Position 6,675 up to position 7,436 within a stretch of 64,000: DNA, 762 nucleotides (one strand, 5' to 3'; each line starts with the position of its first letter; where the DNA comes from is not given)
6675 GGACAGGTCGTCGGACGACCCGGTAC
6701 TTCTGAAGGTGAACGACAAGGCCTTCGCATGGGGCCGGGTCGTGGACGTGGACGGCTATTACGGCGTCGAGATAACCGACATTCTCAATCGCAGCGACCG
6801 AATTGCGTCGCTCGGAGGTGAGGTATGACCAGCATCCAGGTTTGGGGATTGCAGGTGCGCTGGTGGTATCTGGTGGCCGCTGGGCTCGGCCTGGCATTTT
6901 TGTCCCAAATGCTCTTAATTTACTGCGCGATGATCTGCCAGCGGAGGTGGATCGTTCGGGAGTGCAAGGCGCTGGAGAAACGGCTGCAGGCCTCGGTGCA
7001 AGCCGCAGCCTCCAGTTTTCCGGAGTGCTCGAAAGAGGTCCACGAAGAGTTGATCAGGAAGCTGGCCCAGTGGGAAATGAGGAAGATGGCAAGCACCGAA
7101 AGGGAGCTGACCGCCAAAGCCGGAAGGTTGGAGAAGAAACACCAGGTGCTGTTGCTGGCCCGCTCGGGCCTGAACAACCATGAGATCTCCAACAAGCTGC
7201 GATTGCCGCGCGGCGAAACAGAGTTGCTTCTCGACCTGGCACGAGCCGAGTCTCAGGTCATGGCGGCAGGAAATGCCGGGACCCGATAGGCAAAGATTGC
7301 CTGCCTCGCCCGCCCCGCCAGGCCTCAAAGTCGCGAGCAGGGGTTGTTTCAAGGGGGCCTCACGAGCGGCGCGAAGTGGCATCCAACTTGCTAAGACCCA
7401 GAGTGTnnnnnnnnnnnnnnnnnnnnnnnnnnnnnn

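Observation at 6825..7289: Unannotatable membrane-anchored protein with LuxR-like HTH, translationally coupled to fliN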

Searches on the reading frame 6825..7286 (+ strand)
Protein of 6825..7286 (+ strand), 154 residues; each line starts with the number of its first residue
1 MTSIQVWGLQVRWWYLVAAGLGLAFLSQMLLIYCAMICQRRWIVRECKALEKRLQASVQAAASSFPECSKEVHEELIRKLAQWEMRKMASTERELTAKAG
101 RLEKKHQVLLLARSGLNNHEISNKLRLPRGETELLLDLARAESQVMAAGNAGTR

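Call 3: search_protein_families(library=pfam, proteins=[window:6825-7286:+], max_evalue=1)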
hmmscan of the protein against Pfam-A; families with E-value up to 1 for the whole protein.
window:6825-7286:+ (154 aa): 6 families
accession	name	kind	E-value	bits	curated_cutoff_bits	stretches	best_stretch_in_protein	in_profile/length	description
PF19610.4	DUF6115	-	1.2e-06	29.4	27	1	37-138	32-133/134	Family of unknown function (DUF6115)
PF15433.11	MRP-S31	-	0.0046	17.1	28.7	1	47-95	57-105/304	Mitochondrial 28S ribosomal protein S31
PF10975.14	DUF2802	-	0.013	16.1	33.5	1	109-140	37-68/68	Protein of unknown function (DUF2802)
PF13231.12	PMT_2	-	0.026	15.2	26.1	1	10-36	97-123/160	Dolichyl-phosphate-mannose-protein mannosyltransferase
PF24409.1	wHTH-PRTase_assc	-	0.044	14.3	27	1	107-141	2-37/83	wHTH-PRTase associated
PF24296.1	SrfA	-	0.082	13.4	27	1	52-82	21-51/73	SrfA protein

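Call 4: search_protein_families(library=ncbifam, proteins=[window:6825-7286:+], max_evalue=10)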
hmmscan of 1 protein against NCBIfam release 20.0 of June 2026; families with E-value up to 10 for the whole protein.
window:6825-7286:+ (154 aa): 1 family
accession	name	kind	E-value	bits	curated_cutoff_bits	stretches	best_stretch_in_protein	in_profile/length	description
NF047515.1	SpiroCoCo_C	equivalog_domain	0.00012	21.4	125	1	74-136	252-313/313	SpiroCoCo family coiled-coil protein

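Call 5: find_homologous_proteins(query=window:6825-7286:+, max_evalue=0.001)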
Query window:6825-7286:+ (154 aa): 1 proteins with E <= 0.001 among 289 candidates.
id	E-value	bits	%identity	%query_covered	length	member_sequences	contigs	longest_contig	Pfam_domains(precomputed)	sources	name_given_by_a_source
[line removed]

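Call 19: search_protein_representatives(protein=window:6825-7286:+)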
Query: 154 residues. Proteins with E-value up to 0.001 (for the whole library): 48; up to 1e-10: 2; up to 1e-30: 1. The best 48 are listed.
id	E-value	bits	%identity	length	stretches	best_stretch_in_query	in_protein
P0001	1.7e-93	326.4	100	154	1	1-154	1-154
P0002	3.3e-11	59.7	42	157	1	21-139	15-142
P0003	5.9e-10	55.6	38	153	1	10-139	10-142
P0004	8.7e-10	55.1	40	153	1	29-141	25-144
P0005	7.7e-09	52.0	44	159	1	21-138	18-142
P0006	1.7e-08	50.9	37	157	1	30-142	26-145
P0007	4.5e-08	49.5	40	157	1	1-139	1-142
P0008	5.3e-08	49.3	34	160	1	1-143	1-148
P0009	8.6e-08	48.6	33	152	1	14-140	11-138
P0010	2.6e-07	47.1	33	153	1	14-140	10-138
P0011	6.8e-07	45.7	33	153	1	16-140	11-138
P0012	1.3e-06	44.8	34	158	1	5-138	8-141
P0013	1.4e-06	44.7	34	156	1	16-139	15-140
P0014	2.2e-06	44.1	32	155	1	23-143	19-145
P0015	2.8e-06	43.7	35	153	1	13-143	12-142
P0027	9.3e-05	38.8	34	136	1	33-141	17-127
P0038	3.0e-04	37.1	38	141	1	15-139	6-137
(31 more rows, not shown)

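Call 21: search_protein_families(library=pfam, alignment_id=A1, max_evalue=0.01)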
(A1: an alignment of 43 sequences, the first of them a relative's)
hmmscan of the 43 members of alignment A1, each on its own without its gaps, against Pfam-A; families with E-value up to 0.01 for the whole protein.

A. member 1, P0001 (154 aa): 2 families
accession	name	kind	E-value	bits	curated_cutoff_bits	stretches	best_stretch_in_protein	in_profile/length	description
PF19610.4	DUF6115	-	1.2e-06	29.4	27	1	37-138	32-133/134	Family of unknown function (DUF6115)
PF15433.11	MRP-S31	-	0.0046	17.1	28.7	1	47-95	57-105/304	Mitochondrial 28S ribosomal protein S31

B. families by the number of members that match (of 43 scanned): 18 families
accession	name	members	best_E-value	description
PF19610.4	DUF6115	41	3.8e-10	Family of unknown function (DUF6115)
PF10975.14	DUF2802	29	3.1e-08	Protein of unknown function (DUF2802)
PF13384.12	HTH_23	7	0.00025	Homeodomain-like domain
PF08376.15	NIT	1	0.00087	Nitrate and nitrite sensing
PF25787.1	HTH_SB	1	0.0033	Sleeping Beauty transposase HTH domain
PF15145.11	DUF4577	1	0.0037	Domain of unknown function (DUF4577)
PF05331.17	DUF742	1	0.0041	Protein of unknown function (DUF742)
PF15433.11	MRP-S31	1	0.0046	Mitochondrial 28S ribosomal protein S31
PF01486.22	K-box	1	0.0052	K-box region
PF14023.12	Bestrophin-like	1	0.0054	Bestrophin-like domain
PF13542.12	HTH_Tnp_ISL3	1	0.0054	Helix-turn-helix domain of transposase family ISL3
PF13936.12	HTH_38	1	0.0055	Helix-turn-helix domain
PF10473.14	CENP-F_leu_zip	1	0.0059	Leucine-rich repeats of kinetochore protein Cenp-F/LEK1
PF17782.7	DprA_WH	1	0.006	DprA winged helix domain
PF04539.22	Sigma70_r3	1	0.0064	Sigma-70 region 3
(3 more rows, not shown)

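Call 22: find_homologous_proteins(query=A1, max_evalue=0.001)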
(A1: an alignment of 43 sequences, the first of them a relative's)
Query A1 (43 sequences) (154 aa, profile of the alignment): 39 proteins with E <= 0.001 among 8000 candidates.
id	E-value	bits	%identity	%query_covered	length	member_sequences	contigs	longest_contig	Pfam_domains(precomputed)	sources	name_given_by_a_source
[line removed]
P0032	3.1e-33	133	40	44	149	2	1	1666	-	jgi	jgi:hypothetical protein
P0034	7.1e-31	125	34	68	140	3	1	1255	PF10975.15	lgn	-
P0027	7.9e-31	125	38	45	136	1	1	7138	PF10975.15,PF19610.6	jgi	jgi:hypothetical protein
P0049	1.2e-30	124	30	73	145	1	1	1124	PF10975.15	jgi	jgi:hypothetical protein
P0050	5.8e-30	122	35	61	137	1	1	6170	PF10975.15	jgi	jgi:hypothetical protein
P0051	1.6e-28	117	33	75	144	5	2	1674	PF10975.15,PF19610.6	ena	-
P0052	3.0e-28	116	32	71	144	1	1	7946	PF10975.15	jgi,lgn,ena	-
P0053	4.4e-26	109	32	79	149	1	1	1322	PF10975.15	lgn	-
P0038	9.8e-24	102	29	84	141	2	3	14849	PF10975.15,PF19610.6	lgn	-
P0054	1.7e-21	95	26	81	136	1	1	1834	PF10975.15,PF19610.6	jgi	jgi:hypothetical protein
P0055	2.4e-21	94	31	80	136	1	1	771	PF10975.15,PF19610.6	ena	-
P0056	4.3e-21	93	26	82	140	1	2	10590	PF10975.15,PF19610.6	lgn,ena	-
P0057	7.6e-21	92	30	82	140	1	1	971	PF10975.15,PF19610.6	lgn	-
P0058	8.4e-20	89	29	80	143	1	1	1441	PF10975.15,PF19610.6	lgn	-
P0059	1.5e-19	88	25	80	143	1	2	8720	PF10975.15,PF19610.6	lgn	-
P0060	2.7e-19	87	46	27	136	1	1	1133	PF10975.15,PF19610.6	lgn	-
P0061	6.6e-18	83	40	31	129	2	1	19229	PF10975.15,PF19610.6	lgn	-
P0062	3.2e-17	81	42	37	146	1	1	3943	PF19610.6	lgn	-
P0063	5.1e-17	80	28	69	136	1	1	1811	PF10975.15,PF19610.6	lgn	-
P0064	6.6e-17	80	32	64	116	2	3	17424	PF10975.15,PF19610.6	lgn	-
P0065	7.8e-16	76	44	36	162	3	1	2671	PF19610.6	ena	-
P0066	4.3e-15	74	25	85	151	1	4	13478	PF19610.6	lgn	-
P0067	6.6e-15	73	33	31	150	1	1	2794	PF10975.15,PF19610.6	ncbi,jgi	jgi:DNA-binding NarL/FixJ family response regulator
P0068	1.7e-14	72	36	25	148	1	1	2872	PF19610.6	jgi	jgi:septal ring factor EnvC (AmiA/AmiB activator)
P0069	2.8e-14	71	30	57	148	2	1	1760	PF10975.15,PF19610.6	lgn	-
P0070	4.7e-14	70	31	61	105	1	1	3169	PF10975.15,PF19610.6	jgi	jgi:hypothetical protein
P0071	1.9e-13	68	38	25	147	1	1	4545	PF10975.15,PF19610.6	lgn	-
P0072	2.5e-13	68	36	25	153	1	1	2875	PF19610.6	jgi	jgi:hypothetical protein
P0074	9.7e-13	66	23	81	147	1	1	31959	PF19610.6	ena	-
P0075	1.1e-12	66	31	47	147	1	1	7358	PF19610.6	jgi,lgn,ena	-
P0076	1.3e-12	66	36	25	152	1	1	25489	-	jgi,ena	-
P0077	2.2e-12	65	39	23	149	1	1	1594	PF10975.15,PF19610.6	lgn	-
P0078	2.3e-11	62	38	26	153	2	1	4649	PF19610.6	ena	-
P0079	2.6e-11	62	36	25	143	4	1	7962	PF19610.6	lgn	-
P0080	6.4e-11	60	35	36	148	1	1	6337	PF19610.6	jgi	jgi:hypothetical protein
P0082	5.0e-4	38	40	19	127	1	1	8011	PF10975.15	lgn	-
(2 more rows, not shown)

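Call 23: find_encoding_contigs(protein=P0001, flank=10000, max_places=2)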
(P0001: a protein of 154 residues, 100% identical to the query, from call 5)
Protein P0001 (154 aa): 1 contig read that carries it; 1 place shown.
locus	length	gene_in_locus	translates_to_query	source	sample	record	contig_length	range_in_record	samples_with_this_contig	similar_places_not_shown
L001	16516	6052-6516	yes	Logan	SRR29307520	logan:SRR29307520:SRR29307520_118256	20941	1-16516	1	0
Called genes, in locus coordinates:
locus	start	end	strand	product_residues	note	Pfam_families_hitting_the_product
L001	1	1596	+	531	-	?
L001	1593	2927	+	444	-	PF00448:SRP54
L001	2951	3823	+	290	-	PF00142:Fer4_NifH (weak), PF01656:CbiA, PF06564:CBP_BcsQ, PF09140:MipZ (weak), PF10609:ParA, PF13614:AAA_31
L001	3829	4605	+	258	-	PF04542:Sigma70_r2, PF04539:Sigma70_r3 (weak), PF08281:Sigma70_r4_2 (weak), PF04545:Sigma70_r4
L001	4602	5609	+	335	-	PF02154:FliM, PF01052:FliMN_C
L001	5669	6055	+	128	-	PF01052:FliMN_C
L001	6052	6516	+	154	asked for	PF19610:DUF6115 (weak)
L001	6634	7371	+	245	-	PF00460:Flg_bb_rod, PF22692:LlgE_F_G_D1, PF06429:Flg_bbr_C (weak)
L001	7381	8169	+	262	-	PF00460:Flg_bb_rod, PF22692:LlgE_F_G_D1, PF06429:Flg_bbr_C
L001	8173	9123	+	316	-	PF08666:SAF, PF13144:ChapFlgA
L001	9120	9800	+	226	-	PF02107:FlgH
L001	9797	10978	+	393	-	PF02119:FlgI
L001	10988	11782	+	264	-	PF10135:Rod-binding, PF01551:Peptidase_M23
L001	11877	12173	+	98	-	PF04316:FlgM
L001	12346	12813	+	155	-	PF05130:FlgN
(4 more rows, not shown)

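Call 24: find_encoding_contigs(protein=P0074, flank=8000, max_places=2)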
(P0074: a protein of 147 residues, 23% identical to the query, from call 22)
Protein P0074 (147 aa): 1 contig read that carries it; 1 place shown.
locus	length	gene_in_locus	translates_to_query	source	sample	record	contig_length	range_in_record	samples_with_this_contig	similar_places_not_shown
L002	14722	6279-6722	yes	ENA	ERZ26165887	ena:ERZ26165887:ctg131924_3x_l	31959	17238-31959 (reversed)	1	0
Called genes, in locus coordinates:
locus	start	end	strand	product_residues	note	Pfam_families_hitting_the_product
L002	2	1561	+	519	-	?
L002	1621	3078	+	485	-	PF00448:SRP54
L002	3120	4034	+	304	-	PF10609:ParA, PF00142:Fer4_NifH (faint), PF01656:CbiA, PF06564:CBP_BcsQ, PF13614:AAA_31, PF10609:ParA (weak)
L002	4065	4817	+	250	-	PF04542:Sigma70_r2, PF04539:Sigma70_r3, PF22233:PhyR_sigma-like (faint), PF08281:Sigma70_r4_2, PF04545:Sigma70_r4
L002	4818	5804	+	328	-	PF02154:FliM, PF01052:FliMN_C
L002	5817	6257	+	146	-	PF01052:FliMN_C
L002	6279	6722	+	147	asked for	PF19610:DUF6115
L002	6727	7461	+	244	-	PF00460:Flg_bb_rod, PF22692:LlgE_F_G_D1, PF06429:Flg_bbr_C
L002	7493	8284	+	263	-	PF00460:Flg_bb_rod (weak), PF22692:LlgE_F_G_D1, PF06429:Flg_bbr_C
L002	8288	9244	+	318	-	PF13144:ChapFlgA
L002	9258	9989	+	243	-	PF02107:FlgH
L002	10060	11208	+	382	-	PF02119:FlgI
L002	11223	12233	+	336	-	PF10135:Rod-binding, PF01551:Peptidase_M23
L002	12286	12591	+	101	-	PF04316:FlgM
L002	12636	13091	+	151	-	-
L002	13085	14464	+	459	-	PF00460:Flg_bb_rod (weak), PF22638:FlgK_D1, PF06429:Flg_bbr_C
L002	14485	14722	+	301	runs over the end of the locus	PF00669:Flagellin_N, PF00700:Flagellin_C (faint)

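Call 25: find_encoding_contigs(protein=P0061, flank=8000, max_places=2)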
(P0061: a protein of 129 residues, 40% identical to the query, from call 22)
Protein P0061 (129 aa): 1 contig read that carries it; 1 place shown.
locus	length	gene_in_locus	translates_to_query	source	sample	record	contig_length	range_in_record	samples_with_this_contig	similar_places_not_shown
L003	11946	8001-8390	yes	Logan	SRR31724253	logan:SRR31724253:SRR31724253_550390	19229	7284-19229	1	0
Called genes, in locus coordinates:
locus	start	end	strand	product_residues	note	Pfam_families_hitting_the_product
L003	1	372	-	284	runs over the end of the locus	PF08668:HDOD, PF01966:HD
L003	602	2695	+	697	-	PF00771:FHIPEP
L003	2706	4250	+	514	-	PF00448:SRP54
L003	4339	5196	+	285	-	PF10609:ParA, PF00142:Fer4_NifH, PF01656:CbiA, PF06564:CBP_BcsQ, PF13614:AAA_31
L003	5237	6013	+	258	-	PF04542:Sigma70_r2, PF04539:Sigma70_r3 (weak), PF08281:Sigma70_r4_2, PF04545:Sigma70_r4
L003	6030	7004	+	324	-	PF02154:FliM, PF01052:FliMN_C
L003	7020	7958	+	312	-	PF01052:FliMN_C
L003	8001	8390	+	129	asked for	PF19610:DUF6115, PF10975:DUF2802 (faint)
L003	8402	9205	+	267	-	PF00460:Flg_bb_rod, PF22692:LlgE_F_G_D1, PF06429:Flg_bbr_C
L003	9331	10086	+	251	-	PF00460:Flg_bb_rod (weak), PF22692:LlgE_F_G_D1, PF06429:Flg_bbr_C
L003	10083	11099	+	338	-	PF08666:SAF, PF13144:ChapFlgA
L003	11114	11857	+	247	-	PF02107:FlgH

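Call 26: find_encoding_contigs(protein=P0038, flank=8000, max_places=2)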
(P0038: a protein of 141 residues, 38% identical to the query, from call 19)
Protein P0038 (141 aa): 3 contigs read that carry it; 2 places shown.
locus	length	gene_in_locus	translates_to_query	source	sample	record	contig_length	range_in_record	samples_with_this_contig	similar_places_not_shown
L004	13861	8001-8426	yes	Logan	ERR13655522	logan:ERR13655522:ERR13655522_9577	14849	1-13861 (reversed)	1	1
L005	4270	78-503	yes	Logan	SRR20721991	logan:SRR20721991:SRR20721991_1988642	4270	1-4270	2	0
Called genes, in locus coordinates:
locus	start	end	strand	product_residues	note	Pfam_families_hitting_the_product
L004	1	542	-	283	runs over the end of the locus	PF08668:HDOD, PF01966:HD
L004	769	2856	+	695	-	PF00771:FHIPEP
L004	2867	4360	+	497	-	PF00448:SRP54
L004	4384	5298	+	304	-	PF06564:CBP_BcsQ, PF10609:ParA, PF13614:AAA_31, PF00142:Fer4_NifH, PF01656:CbiA, PF10609:ParA (weak)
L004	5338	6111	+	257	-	PF04542:Sigma70_r2, PF04539:Sigma70_r3 (faint), PF08281:Sigma70_r4_2, PF04545:Sigma70_r4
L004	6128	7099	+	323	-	PF02154:FliM, PF01052:FliMN_C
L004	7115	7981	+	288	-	PF01052:FliMN_C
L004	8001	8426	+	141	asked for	PF19610:DUF6115 (weak), PF10975:DUF2802 (weak)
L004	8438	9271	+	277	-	PF00460:Flg_bb_rod, PF22692:LlgE_F_G_D1, PF06429:Flg_bbr_C (weak)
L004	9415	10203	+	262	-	PF00460:Flg_bb_rod, PF22692:LlgE_F_G_D1, PF06429:Flg_bbr_C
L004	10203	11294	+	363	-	PF13144:ChapFlgA, PF08666:SAF (weak)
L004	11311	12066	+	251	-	PF02107:FlgH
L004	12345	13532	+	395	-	PF02119:FlgI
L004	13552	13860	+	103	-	?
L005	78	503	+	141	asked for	PF19610:DUF6115 (weak), PF10975:DUF2802 (weak)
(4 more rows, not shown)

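Call 27: find_encoding_contigs(protein=P0052, flank=8000, max_places=2)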
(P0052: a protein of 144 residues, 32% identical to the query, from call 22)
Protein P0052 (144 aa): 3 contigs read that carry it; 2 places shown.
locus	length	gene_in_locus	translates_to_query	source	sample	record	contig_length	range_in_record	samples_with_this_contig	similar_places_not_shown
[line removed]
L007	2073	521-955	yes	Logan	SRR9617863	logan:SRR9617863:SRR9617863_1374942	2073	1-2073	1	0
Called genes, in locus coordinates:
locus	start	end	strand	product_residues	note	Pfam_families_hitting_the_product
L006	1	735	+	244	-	?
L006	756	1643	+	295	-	PF08668:HDOD, PF01966:HD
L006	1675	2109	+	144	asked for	PF10975:DUF2802 (weak)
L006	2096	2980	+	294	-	PF05157:MshEN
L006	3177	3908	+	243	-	PF00460:Flg_bb_rod, PF22692:LlgE_F_G_D1, PF06429:Flg_bbr_C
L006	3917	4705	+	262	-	PF00460:Flg_bb_rod, PF22692:LlgE_F_G_D1, PF06429:Flg_bbr_C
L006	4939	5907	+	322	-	PF08666:SAF (weak), PF13144:ChapFlgA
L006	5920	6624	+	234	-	PF02107:FlgH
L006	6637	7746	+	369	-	PF02119:FlgI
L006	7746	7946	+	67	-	?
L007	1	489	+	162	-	?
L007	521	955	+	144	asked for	PF10975:DUF2802 (weak)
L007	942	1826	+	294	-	PF05157:MshEN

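Call 28: find_encoding_contigs(protein=P0064, flank=8000, max_places=2)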
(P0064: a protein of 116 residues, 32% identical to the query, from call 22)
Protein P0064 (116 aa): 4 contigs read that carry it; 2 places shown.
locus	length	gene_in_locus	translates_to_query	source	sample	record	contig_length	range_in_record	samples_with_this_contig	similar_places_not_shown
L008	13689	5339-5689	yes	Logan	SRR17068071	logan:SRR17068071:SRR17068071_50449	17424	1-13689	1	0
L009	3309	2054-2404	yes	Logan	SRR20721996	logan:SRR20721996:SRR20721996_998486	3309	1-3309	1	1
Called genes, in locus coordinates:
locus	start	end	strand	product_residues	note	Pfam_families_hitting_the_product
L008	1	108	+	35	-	?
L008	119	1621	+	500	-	PF00448:SRP54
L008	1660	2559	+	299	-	PF00142:Fer4_NifH, PF01656:CbiA, PF06564:CBP_BcsQ, PF10609:ParA, PF13614:AAA_31, PF10609:ParA (weak)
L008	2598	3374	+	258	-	PF04542:Sigma70_r2, PF08281:Sigma70_r4_2, PF04545:Sigma70_r4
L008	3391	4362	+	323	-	PF02154:FliM, PF01052:FliMN_C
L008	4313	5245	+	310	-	PF01052:FliMN_C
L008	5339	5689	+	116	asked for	PF19610:DUF6115 (weak), PF10975:DUF2802 (weak)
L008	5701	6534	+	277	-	PF00460:Flg_bb_rod, PF22692:LlgE_F_G_D1, PF06429:Flg_bbr_C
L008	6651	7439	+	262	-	PF00460:Flg_bb_rod, PF22692:LlgE_F_G_D1, PF06429:Flg_bbr_C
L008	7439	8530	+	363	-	PF13144:ChapFlgA, PF08666:SAF (weak)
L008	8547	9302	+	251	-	PF02107:FlgH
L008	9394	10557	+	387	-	PF02119:FlgI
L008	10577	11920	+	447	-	PF10135:Rod-binding, PF01551:Peptidase_M23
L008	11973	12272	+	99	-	PF04316:FlgM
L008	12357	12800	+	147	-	-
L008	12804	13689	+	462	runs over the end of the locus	PF00460:Flg_bb_rod (weak), PF22638:FlgK_D1, PF06429:Flg_bbr_C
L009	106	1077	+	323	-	PF02154:FliM, PF01052:FliMN_C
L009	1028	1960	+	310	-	PF01052:FliMN_C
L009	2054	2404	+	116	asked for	PF19610:DUF6115 (weak), PF10975:DUF2802 (weak)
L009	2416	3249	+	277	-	PF00460:Flg_bb_rod, PF22692:LlgE_F_G_D1, PF06429:Flg_bbr_C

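Call 31: find_related_loci(query=A2, collection=genome_contigs, flank=8000)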
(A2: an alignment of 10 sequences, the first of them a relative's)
Query A2 (154 aa) in genome_contigs; peptide patterns used: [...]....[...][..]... (x = any residue, [..] = any of these).
10 stretches matched a pattern; 5 encode a relative of the query (tblastn E <= 1e-3); 5 distinct loci.
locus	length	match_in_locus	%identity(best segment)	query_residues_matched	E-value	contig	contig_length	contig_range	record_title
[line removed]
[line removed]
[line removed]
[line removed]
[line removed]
